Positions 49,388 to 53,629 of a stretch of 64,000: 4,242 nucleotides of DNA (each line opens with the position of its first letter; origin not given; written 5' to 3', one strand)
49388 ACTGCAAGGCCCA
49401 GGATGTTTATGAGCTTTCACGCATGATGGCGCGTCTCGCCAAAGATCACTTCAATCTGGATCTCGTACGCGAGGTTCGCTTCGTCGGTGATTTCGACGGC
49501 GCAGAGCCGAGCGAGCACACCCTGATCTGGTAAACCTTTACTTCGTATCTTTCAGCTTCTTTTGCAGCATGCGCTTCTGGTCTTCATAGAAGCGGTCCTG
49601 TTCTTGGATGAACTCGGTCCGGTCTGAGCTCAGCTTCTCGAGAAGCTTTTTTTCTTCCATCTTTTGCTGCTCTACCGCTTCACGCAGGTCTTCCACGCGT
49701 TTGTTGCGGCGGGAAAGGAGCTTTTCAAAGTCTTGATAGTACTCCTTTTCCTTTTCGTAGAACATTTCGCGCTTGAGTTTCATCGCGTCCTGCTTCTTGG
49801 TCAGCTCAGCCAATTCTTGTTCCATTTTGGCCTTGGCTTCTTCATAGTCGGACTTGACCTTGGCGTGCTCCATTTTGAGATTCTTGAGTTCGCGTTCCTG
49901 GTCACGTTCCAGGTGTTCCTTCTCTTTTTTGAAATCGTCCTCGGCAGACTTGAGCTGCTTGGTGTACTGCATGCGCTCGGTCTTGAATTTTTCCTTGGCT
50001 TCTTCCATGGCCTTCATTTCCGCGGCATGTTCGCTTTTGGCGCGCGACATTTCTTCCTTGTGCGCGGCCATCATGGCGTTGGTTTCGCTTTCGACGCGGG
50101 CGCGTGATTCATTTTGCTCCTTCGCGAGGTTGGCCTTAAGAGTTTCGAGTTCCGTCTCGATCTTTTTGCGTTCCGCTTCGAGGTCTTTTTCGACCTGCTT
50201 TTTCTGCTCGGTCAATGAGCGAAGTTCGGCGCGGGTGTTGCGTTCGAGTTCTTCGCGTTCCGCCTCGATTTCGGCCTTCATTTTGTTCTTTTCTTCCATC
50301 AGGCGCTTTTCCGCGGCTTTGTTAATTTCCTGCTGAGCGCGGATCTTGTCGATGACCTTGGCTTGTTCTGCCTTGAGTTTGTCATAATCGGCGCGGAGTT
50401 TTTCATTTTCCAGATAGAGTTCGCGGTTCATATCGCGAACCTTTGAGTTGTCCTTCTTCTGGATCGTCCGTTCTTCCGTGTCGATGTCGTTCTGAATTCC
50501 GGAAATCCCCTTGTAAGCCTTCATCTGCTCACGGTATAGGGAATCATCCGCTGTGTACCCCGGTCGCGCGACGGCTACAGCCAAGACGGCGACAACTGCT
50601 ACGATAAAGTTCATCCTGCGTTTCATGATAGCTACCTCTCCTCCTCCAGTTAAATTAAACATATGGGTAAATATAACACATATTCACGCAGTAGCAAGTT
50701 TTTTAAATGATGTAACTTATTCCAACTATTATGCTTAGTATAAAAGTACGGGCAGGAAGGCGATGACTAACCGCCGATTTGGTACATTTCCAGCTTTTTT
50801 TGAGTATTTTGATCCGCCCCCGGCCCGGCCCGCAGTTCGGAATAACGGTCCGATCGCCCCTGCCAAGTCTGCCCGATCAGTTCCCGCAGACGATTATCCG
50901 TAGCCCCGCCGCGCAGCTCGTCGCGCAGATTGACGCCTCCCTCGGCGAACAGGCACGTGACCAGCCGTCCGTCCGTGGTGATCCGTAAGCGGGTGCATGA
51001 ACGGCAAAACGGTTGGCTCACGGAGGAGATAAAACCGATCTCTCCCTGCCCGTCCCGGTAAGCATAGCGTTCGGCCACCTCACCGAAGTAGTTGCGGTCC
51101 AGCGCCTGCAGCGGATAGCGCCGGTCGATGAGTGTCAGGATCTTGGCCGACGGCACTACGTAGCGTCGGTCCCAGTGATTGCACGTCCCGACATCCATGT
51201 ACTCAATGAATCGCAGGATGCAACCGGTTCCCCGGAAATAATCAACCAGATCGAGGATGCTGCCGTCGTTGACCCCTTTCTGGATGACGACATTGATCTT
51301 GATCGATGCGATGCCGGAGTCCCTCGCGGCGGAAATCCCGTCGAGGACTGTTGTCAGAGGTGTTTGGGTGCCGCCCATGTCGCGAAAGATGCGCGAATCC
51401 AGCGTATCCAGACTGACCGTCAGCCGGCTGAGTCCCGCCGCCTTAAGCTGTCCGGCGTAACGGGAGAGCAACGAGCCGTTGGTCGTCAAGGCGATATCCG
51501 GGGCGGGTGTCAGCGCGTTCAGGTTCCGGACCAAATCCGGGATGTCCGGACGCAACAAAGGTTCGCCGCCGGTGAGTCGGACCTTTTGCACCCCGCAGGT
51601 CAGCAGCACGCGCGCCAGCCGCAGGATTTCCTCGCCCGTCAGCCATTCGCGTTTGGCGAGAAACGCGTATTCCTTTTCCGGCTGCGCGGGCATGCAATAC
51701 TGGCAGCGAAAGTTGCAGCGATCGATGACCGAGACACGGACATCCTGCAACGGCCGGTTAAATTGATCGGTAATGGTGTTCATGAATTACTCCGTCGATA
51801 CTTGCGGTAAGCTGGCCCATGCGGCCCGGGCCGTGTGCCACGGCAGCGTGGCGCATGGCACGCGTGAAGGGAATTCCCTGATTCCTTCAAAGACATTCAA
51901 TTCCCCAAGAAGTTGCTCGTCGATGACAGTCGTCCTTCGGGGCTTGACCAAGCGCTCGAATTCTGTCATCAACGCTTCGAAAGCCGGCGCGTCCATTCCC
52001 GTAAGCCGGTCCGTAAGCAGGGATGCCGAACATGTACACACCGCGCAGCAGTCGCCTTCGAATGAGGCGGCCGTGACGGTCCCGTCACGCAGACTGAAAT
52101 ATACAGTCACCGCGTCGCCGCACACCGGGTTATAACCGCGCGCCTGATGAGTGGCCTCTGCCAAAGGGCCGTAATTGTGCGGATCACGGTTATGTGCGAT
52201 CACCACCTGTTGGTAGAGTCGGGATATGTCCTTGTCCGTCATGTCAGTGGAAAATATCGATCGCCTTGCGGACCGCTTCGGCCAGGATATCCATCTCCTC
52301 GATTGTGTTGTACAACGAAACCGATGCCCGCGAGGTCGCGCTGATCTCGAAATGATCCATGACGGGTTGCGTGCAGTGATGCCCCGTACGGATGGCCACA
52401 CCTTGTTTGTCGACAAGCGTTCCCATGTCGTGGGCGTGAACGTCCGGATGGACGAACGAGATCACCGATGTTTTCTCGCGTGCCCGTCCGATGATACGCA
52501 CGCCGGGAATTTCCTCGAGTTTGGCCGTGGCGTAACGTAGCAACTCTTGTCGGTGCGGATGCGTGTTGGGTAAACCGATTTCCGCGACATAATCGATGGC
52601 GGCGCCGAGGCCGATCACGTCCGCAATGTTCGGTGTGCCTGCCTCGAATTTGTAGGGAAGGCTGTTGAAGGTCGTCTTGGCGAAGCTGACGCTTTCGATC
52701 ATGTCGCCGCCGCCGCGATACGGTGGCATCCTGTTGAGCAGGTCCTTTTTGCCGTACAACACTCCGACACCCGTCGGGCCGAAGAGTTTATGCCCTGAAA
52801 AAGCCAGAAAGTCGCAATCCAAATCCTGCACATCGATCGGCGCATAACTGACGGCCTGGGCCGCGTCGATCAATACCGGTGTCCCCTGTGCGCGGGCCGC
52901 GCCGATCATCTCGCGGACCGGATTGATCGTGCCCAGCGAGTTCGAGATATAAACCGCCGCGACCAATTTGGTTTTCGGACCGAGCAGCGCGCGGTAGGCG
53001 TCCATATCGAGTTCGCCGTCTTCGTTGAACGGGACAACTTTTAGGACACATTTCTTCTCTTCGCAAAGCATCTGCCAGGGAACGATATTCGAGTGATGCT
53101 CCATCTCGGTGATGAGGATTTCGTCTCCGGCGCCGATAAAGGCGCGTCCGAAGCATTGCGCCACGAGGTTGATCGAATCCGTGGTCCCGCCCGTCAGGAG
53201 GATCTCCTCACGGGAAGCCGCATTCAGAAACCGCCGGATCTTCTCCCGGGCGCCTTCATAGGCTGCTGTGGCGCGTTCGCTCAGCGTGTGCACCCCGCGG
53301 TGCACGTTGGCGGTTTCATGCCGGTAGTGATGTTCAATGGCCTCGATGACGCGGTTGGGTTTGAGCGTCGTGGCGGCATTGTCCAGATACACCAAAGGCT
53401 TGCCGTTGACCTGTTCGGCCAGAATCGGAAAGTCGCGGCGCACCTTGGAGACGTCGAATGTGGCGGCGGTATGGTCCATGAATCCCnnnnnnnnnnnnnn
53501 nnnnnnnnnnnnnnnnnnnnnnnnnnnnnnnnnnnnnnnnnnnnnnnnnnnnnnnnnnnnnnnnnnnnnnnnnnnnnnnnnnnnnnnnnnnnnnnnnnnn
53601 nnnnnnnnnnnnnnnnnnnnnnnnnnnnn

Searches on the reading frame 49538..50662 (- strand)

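Call 3: search_protein_families(library=pfam, proteins=[window:49538-50662:-], max_evalue=0.01)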
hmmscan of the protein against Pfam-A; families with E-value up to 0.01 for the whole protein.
window:49538-50662:- (374 aa): 1 family
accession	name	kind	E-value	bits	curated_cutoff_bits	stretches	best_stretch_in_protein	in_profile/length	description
PF07798.16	CCDC90-like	-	0.0049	17.2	33.5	0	232-336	50-152/175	Coiled-coil domain-containing protein 90-like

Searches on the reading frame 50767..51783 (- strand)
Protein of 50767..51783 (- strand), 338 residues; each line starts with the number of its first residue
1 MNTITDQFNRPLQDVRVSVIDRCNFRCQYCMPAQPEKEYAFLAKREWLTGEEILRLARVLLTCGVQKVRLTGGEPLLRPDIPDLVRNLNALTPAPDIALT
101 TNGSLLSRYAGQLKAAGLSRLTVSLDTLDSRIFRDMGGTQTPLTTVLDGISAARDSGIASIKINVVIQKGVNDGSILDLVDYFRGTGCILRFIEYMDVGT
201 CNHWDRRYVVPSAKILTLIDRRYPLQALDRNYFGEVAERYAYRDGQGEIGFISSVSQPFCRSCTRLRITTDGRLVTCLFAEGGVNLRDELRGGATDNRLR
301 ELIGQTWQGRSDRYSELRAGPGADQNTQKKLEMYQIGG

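Call 3: search_protein_families(library=pfam, proteins=[window:50767-51783:-], max_evalue=0.01)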
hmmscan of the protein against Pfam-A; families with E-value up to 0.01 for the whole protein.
window:50767-51783:- (338 aa): 4 families
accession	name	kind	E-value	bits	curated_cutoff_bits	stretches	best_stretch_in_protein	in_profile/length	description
PF06463.18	Mob_synth_C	-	7e-39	133.1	37.4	1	190-315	3-127/128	Molybdenum Cofactor Synthesis C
PF04055.27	Radical_SAM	-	4.8e-29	102.1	29.5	1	17-182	1-165/166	Radical SAM superfamily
PF13353.11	Fer4_12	-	9.7e-05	23.1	22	1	20-112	12-100/137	4Fe-4S single cluster domain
PF19238.5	Radical_SAM_2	-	0.0063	16.6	26.7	0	112-178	71-135/151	Radical SAM-like domain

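Call 4: search_protein_families(library=ncbifam, proteins=[window:50767-51783:-], max_evalue=0.01)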
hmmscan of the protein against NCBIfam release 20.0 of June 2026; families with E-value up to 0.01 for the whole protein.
window:50767-51783:- (338 aa): 58 families (the best 25 are shown)
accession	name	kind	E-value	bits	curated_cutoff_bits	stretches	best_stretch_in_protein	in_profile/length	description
TIGR02666.1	moaA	equivalog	2.2e-112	375.3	284.05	1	5-338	2-336/336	GTP 3',8-cyclase MoaA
TIGR02668.1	moaA_archaeal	equivalog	1.5e-69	234.3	325.25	1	4-314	1-302/303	GTP 3',8-cyclase MoaA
NF001199.0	PRK00164.2-1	equivalog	4.8e-67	226.3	231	1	3-311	2-302/308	GTP 3',8-cyclase MoaA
NF038283.1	viperin_w_prok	equivalog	1.3e-18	67.2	180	1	19-179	8-174/281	viperin family antiviral radical SAM protein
NF045702.1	rSAM_GDGT_ether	equivalog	9.8e-17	60.7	450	1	16-196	89-266/486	tetraether lipid synthase Tes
NF045646.2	rSAM_Se_TrsS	equivalog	3e-16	59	490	1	17-184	90-252/441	radical SAM (seleno)protein TrsS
TIGR04055.1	rSAM_NirJ2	equivalog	2.2e-14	53.7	500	1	20-190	7-168/326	putative heme d1 biosynthesis radical SAM protein NirJ2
TIGR04347.1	pseudo_SAM_Halo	equivalog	2.6e-14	53.3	525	1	15-187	40-203/390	TIGR04347 family pseudo-SAM/SPASM protein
TIGR04317.1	W_rSAM_matur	equivalog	6.9e-14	51.7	380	1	13-182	4-170/349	tungsten cofactor oxidoreductase radical SAM maturase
TIGR04545.1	rSAM_ahbD_hemeb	equivalog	3.9e-13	49.6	500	1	19-184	6-163/339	heme b synthase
NF050035.1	rSAM_WgK_link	exception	6.4e-13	48.4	650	1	14-152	10-142/367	radical SAM/SPASM peptide maturase WgkB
TIGR04546.1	rSAM_ahbC_deAc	equivalog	1e-12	47.6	650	1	18-169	44-187/390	12,18-didecarboxysiroheme deacetylase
TIGR04311.1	rSAM_Geo_metal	subfamily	1.1e-12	47.7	400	1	16-157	6-147/423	radical SAM/SPASM family putative metalloenzyme maturase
NF049973.1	radical_Rv1681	equivalog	1.2e-12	47.4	380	1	22-168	81-220/326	Rv1681 family radical SAM protein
TIGR02109.1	PQQ_syn_pqqE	equivalog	1.3e-12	47.4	381.35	1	16-170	10-157/358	pyrroloquinoline quinone biosynthesis protein PqqE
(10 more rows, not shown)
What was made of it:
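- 50767..51783 (-): moaA (GTP 3',8-cyclase, radical SAM), last gene of the neighbouring suf operon. TIGR02666 2e-112, above its cut-off (call 4).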

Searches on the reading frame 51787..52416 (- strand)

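Call 10: search_protein_families(library=pfam, proteins=[window:51787-52416:-], max_evalue=0.001)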
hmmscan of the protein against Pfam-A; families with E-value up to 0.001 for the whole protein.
window:51787-52416:- (209 aa): 1 family
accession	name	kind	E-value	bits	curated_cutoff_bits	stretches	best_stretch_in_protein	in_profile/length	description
PF01592.21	NifU_N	-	1.3e-14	54.9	22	1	68-187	2-125/127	NifU-like N terminal domain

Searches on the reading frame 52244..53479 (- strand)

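Call 10: search_protein_families(library=pfam, proteins=[window:52244-53479:-], max_evalue=0.001)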
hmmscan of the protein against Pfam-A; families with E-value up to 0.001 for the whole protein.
window:52244-53479:- (411 aa): 1 family
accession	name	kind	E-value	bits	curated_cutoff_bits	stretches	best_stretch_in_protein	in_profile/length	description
PF00266.25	Aminotran_5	-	8e-145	482.9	21.5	1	30-399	1-371/371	Aminotransferase class-V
